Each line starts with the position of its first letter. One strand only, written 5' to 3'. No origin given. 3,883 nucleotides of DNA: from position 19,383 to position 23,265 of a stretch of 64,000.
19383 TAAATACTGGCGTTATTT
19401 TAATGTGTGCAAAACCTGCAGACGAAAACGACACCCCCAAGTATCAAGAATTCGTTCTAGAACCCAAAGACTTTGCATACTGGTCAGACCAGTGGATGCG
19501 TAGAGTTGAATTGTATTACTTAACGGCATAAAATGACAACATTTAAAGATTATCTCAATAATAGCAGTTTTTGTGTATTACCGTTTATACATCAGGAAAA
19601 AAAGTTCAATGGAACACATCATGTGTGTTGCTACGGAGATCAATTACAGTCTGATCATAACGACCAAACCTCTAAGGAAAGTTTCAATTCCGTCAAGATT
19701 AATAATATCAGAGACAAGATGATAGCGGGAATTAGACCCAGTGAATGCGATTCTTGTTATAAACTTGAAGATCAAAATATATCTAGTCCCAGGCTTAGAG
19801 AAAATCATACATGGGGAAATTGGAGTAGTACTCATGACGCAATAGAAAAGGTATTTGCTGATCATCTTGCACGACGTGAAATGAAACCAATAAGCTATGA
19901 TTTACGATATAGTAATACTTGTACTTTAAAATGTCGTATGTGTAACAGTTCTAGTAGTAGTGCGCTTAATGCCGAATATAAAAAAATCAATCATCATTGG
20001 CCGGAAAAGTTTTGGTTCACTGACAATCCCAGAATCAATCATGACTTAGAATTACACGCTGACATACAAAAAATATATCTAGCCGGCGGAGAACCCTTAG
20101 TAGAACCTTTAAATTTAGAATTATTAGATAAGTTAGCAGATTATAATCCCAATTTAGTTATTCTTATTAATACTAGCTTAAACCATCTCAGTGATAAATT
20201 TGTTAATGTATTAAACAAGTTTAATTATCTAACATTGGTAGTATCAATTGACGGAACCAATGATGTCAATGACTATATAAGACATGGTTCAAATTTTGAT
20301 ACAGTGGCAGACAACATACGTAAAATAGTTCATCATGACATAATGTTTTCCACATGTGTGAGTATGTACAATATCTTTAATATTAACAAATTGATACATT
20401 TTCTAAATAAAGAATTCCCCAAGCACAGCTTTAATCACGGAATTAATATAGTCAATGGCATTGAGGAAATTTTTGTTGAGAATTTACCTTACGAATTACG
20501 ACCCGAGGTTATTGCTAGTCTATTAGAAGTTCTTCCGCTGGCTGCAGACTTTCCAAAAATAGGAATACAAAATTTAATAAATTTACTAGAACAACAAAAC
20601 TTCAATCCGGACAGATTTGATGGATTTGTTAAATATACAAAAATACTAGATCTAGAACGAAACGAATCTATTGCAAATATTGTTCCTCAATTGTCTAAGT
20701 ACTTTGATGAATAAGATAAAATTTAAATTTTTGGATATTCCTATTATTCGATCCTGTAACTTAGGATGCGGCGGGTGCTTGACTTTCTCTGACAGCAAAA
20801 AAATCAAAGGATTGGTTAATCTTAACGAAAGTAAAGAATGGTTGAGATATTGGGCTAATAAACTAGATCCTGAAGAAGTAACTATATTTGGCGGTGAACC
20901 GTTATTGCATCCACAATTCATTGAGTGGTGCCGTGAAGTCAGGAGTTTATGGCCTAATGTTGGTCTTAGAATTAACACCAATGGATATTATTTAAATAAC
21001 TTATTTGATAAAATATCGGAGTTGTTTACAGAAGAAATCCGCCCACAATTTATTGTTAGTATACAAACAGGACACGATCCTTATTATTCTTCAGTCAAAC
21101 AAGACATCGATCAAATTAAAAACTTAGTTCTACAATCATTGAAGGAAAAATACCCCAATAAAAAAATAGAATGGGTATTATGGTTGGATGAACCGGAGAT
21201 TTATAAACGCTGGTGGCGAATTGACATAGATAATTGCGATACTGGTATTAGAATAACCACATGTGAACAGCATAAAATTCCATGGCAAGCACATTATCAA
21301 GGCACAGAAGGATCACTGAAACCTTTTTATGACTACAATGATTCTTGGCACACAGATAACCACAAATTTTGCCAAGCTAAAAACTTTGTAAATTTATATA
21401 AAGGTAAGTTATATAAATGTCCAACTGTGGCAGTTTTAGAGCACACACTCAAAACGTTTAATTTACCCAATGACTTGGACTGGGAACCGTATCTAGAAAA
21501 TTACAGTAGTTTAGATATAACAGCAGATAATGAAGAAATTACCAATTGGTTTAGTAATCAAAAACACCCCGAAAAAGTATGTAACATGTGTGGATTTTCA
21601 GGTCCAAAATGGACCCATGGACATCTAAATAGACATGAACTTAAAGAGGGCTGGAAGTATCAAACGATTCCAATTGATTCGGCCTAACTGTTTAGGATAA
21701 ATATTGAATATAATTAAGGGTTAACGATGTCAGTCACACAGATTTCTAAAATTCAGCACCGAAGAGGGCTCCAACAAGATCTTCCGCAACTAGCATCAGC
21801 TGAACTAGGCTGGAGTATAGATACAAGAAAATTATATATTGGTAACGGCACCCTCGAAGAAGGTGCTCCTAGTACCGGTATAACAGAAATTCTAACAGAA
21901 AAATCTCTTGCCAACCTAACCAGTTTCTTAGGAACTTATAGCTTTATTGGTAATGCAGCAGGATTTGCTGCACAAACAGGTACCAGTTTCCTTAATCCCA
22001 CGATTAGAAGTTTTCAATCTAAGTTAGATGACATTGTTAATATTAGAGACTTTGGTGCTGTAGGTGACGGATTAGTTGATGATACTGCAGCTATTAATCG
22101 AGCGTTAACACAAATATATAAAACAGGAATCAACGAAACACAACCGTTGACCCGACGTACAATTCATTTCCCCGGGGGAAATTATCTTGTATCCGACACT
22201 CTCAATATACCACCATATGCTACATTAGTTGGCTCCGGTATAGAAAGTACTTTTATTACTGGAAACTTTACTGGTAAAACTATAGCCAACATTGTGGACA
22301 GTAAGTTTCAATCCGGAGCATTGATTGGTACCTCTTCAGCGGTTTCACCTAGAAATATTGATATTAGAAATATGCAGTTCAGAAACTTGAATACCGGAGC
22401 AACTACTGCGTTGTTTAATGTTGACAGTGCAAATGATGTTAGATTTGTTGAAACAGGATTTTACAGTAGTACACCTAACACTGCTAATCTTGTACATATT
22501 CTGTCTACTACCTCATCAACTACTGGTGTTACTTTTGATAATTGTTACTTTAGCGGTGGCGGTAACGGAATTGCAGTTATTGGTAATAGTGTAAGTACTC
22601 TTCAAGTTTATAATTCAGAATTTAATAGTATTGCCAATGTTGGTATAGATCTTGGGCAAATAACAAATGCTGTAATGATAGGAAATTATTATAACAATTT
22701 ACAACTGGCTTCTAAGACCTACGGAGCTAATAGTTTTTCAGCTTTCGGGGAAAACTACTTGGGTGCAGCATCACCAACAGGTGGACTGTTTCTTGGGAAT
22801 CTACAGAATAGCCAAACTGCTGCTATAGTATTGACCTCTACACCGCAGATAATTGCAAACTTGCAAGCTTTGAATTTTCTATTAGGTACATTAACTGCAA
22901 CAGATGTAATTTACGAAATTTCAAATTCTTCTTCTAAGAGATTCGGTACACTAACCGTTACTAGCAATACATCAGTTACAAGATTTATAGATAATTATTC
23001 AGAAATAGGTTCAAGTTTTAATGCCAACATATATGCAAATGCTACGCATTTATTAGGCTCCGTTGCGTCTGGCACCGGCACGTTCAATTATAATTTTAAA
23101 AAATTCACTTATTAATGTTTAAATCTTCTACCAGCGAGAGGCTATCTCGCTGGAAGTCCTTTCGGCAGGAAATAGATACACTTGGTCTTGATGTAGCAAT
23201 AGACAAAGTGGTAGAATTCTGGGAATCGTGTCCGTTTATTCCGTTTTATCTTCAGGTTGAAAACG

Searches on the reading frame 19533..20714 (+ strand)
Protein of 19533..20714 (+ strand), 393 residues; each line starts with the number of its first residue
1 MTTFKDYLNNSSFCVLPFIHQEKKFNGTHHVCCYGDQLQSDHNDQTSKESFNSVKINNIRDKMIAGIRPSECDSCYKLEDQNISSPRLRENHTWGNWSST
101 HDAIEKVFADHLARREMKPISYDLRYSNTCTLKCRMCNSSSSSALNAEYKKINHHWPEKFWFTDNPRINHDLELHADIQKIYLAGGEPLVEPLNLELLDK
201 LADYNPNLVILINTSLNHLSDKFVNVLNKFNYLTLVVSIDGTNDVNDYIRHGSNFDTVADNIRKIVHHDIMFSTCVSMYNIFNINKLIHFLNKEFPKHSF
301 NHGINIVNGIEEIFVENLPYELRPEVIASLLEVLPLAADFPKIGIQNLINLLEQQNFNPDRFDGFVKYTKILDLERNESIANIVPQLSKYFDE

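Call 43: search_protein_families(library=phrogs, proteins=[window:19533-20714:+], max_evalue=0.00001)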
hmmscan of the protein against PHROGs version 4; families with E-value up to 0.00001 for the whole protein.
window:19533-20714:+ (393 aa): 1 family
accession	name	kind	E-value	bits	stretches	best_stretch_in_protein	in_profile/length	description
phrog_14086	-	other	4.4e-22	79.9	1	12-282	3-247/353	radical SAM domain-containing protein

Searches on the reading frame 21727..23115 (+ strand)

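Call 43: search_protein_families(library=phrogs, proteins=[window:21727-23115:+], max_evalue=0.00001)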
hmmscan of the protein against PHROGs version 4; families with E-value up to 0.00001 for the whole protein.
window:21727-23115:+ (462 aa): 3 families
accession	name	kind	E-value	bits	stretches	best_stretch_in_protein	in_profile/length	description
phrog_14558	-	tail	1.7e-08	34.2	1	92-134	93-135/740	tail spike protein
phrog_18522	-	tail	1.1e-07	31.7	1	93-177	162-238/612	tail protein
phrog_4775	-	connector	9.3e-07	28.2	1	92-178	122-195/876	pre-neck appendage protein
